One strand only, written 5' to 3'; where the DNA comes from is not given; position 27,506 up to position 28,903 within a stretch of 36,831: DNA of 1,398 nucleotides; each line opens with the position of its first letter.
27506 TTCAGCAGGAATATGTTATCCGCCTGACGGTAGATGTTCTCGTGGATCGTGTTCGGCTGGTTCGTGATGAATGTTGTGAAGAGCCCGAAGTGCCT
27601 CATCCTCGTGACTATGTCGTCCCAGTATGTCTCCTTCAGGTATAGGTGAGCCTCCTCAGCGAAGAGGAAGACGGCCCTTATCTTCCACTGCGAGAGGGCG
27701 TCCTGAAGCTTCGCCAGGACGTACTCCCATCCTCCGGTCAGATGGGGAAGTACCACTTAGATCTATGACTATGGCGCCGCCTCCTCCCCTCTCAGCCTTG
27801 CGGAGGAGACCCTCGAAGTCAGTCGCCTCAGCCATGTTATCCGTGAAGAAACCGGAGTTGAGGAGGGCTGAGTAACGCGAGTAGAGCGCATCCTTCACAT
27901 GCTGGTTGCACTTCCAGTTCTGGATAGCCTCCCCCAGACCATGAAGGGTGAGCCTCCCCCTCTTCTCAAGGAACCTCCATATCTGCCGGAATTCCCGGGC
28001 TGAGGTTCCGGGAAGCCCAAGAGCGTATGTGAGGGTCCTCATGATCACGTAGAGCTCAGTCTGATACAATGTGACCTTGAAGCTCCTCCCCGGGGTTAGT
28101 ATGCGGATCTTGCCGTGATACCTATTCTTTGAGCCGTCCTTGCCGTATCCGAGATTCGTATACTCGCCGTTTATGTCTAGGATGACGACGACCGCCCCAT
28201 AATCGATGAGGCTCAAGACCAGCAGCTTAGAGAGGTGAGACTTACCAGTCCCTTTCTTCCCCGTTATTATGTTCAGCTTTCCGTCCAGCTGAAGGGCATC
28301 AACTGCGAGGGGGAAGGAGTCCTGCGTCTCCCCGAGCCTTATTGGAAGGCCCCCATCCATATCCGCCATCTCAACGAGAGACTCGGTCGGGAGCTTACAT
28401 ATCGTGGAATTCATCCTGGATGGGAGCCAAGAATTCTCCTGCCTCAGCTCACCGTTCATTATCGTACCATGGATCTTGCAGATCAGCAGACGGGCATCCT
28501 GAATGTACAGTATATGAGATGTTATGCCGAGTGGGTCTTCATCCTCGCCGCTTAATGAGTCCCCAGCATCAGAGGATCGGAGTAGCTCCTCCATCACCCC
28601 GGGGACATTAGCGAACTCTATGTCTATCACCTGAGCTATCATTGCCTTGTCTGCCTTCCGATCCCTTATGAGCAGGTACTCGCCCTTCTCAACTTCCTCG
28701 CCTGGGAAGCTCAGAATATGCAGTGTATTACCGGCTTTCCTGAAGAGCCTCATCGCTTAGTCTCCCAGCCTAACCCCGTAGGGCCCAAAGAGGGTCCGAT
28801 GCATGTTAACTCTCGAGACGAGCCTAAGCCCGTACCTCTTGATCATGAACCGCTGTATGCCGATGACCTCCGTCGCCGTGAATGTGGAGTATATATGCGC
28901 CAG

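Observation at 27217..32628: Candidate undescribed system: stand-alone nurA-herA operon wired to three paralogous beta-hairpin/winged-helix proteins and a DUF523 Fe-S protein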

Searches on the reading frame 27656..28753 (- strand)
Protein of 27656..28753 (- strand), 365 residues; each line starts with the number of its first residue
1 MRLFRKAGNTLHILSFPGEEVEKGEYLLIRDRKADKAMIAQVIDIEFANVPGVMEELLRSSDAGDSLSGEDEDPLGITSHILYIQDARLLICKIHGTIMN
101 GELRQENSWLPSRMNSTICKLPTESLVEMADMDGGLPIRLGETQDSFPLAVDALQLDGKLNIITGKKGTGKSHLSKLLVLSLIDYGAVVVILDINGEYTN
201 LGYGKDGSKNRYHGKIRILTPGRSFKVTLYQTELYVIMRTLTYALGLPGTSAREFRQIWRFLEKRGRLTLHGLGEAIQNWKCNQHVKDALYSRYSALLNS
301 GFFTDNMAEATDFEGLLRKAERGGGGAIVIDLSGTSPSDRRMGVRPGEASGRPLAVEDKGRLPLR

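Call 3: search_protein_families(library=pfam, proteins=[window:27656-28753:-], max_evalue=0.1)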
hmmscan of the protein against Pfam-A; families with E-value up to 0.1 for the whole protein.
window:27656-28753:- (365 aa): 8 families
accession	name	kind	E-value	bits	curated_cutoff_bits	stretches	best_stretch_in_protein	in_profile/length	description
PF01935.23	DUF87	-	9.5e-13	49.2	23.2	1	147-341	12-210/220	Helicase HerA, central domain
PF20720.3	nSTAND3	-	0.0011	19.1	27.2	1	145-192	5-52/155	Novel STAND NTPase 3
PF19044.6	P-loop_TraG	-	0.0024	17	25.8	1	138-208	2-79/413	TraG P-loop domain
PF10412.15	TrwB_AAD_bind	-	0.011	15.1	20.5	0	162-200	19-57/387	Type IV secretion-system coupling protein DNA-binding domain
PF12846.13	AAA_10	-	0.012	15.2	27.5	1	162-199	25-62/362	AAA-like domain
PF10609.15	ParA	-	0.03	14.2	27.1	1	159-194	5-40/246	NUBPL iron-transfer P-loop NTPase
PF13401.12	AAA_22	-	0.065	14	27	0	161-247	8-60/130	AAA domain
PF05872.18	HerA_C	-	0.072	12.2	22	1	155-202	18-65/502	Helicase HerA-like C-terminal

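Call 10: search_protein_families(library=padloc, proteins=[window:27656-28753:-], max_evalue=0.01)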
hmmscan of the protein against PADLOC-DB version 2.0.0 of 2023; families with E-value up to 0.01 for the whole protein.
window:27656-28753:- (365 aa): 10 families
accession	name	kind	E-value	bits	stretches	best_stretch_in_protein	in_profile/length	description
PDLC04140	mad8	-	2.9e-06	25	1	152-299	18-148/314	mads_8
PDLC02185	HerA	-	0.0001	19.2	1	135-201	139-208/585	-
PDLC01055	HerA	-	0.00034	17.5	1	162-203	161-204/532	Type III coevolved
PDLC04100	HerA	-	0.00048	16.9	1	136-200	140-206/580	-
PDLC04103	HerA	-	0.00089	15.7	1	145-204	159-218/579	-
PDLC04105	HerA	-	0.0017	15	1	144-203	152-212/576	-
PDLC03878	NsnB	-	0.003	15.4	1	159-211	22-74/345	-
PDLC03859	LmuB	-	0.0032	14.7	1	157-181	23-47/611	-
PDLC04213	HEC-02A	-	0.0081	13.7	0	154-178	19-43/337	-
PDLC04106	HerA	-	0.0093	12.5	0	143-226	160-246/667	-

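Call 11: search_protein_families(library=ncbifam, proteins=[window:27656-28753:-], max_evalue=0.01)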
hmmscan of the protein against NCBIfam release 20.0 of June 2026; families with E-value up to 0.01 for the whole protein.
window:27656-28753:- (365 aa): 5 families
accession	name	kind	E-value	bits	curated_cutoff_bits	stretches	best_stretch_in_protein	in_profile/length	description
NF047389.1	ATPase_Sll1717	subfamily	4.2e-05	22.8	75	1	152-320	24-174/454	P-loop ATPase, Sll1717 family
NF045975.1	VirB4_plasma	equivalog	0.00035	18.4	590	1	162-202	519-559/894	Mbov_0397 family ICE element conjugal transfer ATPase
NF042943.1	HerA_antiphage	equivalog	0.00072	18.2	800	1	130-201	127-200/566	anti-phage-associated helicase HerA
NF053655.1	CedD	equivalog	0.0016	17.2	600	1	163-201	226-264/527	DNA-translocating ATPase CedD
TIGR03743.1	SXT_TraD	subfamily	0.0061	15.1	366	1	134-193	152-210/636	conjugative transfer system coupling protein TraD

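Call 72: find_encoding_contigs(protein=window:27656-28753:-, flank=3000, max_places=6)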
Protein window:27656-28753:- (365 aa): no gene with exactly this product is on record in the collection.
